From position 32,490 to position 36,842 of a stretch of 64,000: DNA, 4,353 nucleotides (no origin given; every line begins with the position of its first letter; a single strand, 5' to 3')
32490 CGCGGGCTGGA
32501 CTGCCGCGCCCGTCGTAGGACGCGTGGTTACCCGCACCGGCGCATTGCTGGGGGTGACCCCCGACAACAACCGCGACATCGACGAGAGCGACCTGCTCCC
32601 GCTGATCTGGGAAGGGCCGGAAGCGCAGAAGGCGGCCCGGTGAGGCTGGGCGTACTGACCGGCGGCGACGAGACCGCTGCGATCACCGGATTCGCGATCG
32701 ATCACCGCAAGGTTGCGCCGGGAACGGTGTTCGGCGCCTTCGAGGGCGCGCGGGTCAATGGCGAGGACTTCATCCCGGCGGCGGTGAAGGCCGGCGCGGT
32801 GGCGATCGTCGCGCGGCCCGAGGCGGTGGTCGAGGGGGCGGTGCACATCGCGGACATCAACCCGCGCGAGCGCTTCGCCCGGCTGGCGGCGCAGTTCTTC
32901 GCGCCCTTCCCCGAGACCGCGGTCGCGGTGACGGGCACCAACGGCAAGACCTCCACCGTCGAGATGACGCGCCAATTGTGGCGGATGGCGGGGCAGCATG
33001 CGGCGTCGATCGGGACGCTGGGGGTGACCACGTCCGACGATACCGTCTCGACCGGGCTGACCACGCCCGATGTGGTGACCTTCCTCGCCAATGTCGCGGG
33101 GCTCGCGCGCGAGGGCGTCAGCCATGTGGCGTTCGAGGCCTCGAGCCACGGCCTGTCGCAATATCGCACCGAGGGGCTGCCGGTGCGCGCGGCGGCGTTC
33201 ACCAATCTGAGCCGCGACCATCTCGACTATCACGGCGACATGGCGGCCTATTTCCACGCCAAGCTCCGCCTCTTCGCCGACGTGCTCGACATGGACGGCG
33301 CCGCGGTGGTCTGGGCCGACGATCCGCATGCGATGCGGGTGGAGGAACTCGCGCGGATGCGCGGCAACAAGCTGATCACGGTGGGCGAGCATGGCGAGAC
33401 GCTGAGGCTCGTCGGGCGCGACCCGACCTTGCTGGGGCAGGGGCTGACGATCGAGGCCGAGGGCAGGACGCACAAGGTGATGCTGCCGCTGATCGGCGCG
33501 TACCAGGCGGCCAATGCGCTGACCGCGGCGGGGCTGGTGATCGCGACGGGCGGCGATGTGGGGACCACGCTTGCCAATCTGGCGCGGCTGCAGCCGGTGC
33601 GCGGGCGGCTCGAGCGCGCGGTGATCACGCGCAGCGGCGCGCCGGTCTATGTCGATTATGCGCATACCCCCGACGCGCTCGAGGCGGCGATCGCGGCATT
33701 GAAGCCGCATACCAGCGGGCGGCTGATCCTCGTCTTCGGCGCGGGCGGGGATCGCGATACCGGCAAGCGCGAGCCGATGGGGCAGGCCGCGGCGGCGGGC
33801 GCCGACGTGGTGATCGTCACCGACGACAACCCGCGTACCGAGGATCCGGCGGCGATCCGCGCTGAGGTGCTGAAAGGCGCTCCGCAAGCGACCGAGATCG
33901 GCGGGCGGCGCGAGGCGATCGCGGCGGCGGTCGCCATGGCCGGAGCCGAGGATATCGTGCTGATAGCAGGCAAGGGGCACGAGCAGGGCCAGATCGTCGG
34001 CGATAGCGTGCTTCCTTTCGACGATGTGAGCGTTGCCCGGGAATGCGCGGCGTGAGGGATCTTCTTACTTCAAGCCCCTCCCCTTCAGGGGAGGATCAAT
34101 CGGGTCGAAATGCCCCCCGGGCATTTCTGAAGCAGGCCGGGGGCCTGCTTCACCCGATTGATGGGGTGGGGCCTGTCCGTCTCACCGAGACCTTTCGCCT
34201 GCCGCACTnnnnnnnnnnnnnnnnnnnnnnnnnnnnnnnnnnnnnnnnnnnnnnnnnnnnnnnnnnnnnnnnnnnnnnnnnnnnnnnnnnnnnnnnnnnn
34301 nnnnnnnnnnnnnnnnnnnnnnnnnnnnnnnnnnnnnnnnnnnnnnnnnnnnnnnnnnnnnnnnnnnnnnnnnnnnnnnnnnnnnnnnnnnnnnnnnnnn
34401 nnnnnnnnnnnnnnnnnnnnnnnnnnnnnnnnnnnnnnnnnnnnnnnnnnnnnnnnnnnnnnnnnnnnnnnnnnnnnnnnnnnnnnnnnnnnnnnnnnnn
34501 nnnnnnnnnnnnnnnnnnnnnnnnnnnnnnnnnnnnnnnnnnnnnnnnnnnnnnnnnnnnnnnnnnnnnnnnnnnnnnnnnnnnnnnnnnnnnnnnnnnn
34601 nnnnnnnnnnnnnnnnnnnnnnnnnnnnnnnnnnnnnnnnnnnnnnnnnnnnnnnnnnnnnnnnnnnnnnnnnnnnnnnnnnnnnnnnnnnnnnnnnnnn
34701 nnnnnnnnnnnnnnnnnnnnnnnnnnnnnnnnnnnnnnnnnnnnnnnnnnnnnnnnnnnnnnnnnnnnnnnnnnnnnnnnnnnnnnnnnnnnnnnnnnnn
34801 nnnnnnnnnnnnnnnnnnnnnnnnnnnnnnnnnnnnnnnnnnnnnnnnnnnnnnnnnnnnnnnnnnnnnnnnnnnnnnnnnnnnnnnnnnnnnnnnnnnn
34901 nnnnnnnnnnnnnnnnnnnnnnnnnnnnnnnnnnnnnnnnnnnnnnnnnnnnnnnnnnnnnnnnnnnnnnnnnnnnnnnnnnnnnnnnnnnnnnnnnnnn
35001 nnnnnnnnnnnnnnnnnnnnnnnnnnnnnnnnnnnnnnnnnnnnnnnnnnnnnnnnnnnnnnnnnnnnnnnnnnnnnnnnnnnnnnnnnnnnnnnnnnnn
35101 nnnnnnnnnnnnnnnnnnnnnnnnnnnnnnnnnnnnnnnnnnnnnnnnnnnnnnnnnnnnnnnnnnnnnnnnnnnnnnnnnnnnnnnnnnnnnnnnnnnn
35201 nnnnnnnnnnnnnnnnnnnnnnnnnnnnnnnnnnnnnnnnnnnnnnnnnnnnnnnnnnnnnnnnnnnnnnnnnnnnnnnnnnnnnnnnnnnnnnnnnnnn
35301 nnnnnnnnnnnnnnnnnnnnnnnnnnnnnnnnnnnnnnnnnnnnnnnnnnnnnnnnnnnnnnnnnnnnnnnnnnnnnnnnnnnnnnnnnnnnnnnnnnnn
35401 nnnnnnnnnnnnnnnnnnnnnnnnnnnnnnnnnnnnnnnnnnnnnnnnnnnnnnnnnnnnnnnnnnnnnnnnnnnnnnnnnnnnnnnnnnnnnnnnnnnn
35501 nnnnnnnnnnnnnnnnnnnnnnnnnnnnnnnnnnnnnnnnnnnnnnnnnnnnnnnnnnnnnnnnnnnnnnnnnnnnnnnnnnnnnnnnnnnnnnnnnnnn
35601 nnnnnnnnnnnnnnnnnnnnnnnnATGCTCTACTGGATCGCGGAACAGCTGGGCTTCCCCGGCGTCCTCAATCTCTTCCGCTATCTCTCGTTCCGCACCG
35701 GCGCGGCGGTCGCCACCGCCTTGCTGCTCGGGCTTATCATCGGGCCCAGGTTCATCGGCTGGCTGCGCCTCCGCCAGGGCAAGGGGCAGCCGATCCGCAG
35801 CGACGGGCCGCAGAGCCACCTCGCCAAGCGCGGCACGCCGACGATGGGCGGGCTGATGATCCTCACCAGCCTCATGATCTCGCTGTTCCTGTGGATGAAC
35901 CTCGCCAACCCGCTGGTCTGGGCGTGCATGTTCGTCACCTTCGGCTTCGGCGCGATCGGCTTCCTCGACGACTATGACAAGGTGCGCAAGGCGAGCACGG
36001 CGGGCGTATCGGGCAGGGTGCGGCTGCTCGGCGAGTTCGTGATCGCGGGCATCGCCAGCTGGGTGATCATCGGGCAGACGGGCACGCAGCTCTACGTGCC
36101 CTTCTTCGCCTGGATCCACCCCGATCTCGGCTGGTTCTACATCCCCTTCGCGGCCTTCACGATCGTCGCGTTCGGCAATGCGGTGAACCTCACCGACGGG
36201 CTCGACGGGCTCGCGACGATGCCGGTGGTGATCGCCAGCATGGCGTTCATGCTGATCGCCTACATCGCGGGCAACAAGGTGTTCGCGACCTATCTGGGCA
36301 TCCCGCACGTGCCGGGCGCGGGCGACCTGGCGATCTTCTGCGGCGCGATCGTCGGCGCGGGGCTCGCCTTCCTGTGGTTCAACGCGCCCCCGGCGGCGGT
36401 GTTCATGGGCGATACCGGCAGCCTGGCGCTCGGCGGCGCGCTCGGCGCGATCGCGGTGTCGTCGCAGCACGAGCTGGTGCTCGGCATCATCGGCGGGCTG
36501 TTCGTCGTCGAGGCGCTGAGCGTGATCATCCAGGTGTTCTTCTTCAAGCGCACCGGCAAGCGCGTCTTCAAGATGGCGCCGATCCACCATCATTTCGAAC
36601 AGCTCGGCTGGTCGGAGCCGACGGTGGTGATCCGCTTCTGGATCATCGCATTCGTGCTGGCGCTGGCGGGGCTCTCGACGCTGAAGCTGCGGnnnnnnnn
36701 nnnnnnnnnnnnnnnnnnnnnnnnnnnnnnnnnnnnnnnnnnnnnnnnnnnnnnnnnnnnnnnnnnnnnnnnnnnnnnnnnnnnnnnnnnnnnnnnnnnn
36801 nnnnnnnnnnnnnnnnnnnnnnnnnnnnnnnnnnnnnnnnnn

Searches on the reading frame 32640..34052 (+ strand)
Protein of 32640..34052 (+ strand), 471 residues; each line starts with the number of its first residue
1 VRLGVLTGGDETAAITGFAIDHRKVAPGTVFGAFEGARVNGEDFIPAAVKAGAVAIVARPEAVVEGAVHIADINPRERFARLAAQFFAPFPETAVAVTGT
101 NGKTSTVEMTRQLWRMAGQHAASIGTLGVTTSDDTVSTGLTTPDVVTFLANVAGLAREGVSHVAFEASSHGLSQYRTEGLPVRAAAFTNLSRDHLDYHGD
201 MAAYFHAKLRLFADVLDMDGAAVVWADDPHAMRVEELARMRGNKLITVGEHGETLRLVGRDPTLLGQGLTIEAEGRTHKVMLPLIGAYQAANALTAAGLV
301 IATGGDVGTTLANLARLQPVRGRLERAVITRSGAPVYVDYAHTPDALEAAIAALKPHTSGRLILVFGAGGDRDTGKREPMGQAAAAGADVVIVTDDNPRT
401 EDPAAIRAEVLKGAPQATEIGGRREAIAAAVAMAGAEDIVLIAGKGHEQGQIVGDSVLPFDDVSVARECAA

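Call 11: search_protein_families(library=ncbifam, proteins=[window:32640-34052:+])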
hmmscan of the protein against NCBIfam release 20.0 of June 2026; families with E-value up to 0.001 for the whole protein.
window:32640-34052:+ (471 aa): 26 families (the best 25 are shown)
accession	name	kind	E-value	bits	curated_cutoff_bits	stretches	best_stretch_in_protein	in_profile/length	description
NF001124.0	PRK00139.1-2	equivalog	2.1e-179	597.5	476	1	11-470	24-492/500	UDP-N-acetylmuramoyl-L-alanyl-D-glutamate--2,6-diaminopimelate ligase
NF008896.0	PRK11929.1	equivalog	2.8e-131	439.2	1023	1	10-469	24-497/965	bifunctional UDP-N-acetylmuramoyl-L-alanyl-D-glutamate--2,6-diaminopimelate ligase MurE/UDP-N-acetylmuramoyl-tripeptide--D-alanyl-D-alanine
TIGR01085.1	murE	subfamily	7.8e-128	427.3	257.3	1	14-469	3-470/472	UDP-N-acetylmuramyl-tripeptide synthetase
NF001126.0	PRK00139.1-4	equivalog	2.8e-116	388.9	373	1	10-469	18-481/486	UDP-N-acetylmuramoyl-L-alanyl-D-glutamate--2,6-diaminopimelate ligase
NF001123.0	PRK00139.1-1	equivalog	1.6e-109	366.8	586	1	11-468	16-487/493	UDP-N-acetylmuramoyl-L-alanyl-D-glutamate--2,6-diaminopimelate ligase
NF010628.0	PRK14022.1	equivalog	1.7e-70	238.2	536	1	14-454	34-464/483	UDP-N-acetylmuramoyl-L-alanyl-D-glutamate--L-lysine ligase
NF001130.0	PRK00139.2-4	equivalog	1.1e-44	153.1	715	2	282-469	319-510/516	UDP-N-acetylmuramoyl-L-alanyl-D-glutamate--2,6-diaminopimelate ligase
TIGR01143.1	murF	subfamily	7.6e-35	120.7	288.6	1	20-368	1-333/418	UDP-N-acetylmuramoyl-tripeptide--D-alanyl-D-alanine ligase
NF001131.0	PRK00139.2-5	equivalog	1.7e-29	103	1000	1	68-452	85-464/483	UDP-N-acetylmuramoyl-L-alanyl-D-glutamate--2,6-diaminopimelate ligase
NF001127.0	PRK00139.2-1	equivalog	3.6e-28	98.5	997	2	282-468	319-509/520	UDP-N-acetylmuramoyl-L-alanyl-D-glutamate--2,6-diaminopimelate ligase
TIGR01087.1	murD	equivalog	4.9e-27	95.1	211.95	2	158-443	150-416/441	UDP-N-acetylmuramoyl-L-alanine--D-glutamate ligase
NF001129.0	PRK00139.2-3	equivalog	1.6e-26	92.9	762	1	14-461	40-505/517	UDP-N-acetylmuramoyl-L-alanyl-D-glutamate--2,6-diaminopimelate ligase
TIGR02068.2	cya_phycin_syn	equivalog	2.9e-24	85.2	850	1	95-443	482-847/862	cyanophycin synthetase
NF008041.0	PRK10773.1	equivalog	7e-24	84.4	551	1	12-367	21-360/453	UDP-N-acetylmuramoyl-tripeptide--D-alanyl-D-alanine ligase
NF010623.0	PRK14016.1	subfamily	6.4e-23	80.8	877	1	95-443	483-849/871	cyanophycin synthetase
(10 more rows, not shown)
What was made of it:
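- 32640..34055 (+): murE (stop TGA 34053-34055). NCBIfam NF001124, E = 2e-179 (call 11).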

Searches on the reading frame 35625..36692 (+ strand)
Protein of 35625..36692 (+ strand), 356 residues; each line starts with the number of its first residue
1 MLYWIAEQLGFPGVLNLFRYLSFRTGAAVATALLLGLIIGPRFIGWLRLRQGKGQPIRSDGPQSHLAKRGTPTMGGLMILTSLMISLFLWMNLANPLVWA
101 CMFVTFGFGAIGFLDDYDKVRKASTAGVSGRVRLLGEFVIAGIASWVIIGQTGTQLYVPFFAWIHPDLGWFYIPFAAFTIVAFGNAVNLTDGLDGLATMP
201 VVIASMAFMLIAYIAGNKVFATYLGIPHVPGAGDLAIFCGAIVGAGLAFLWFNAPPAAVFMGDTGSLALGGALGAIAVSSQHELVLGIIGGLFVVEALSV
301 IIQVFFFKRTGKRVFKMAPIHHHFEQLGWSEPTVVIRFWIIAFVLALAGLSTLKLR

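Call 11: search_protein_families(library=ncbifam, proteins=[window:35625-36692:+])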
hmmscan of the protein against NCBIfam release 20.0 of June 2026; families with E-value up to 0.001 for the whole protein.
window:35625-36692:+ (356 aa): 3 families
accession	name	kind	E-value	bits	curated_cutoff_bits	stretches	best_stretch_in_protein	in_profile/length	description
TIGR00445.1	mraY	equivalog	3.8e-123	411.1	192.05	1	37-356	2-321/321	phospho-N-acetylmuramoyl-pentapeptide-transferase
NF053644.1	MraY_archaea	equivalog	2.3e-31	109.4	450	2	167-350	177-340/340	pseudomurein biosynthesis MraY family phospho-N-acetylmuramoyl-pentapeptide-transferase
TIGR02380.1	ECA_wecA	exception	1.6e-05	24.2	326.05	1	69-350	38-306/346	UDP-N-acetylglucosamine--undecaprenyl-phosphate N-acetylglucosaminephosphotransferase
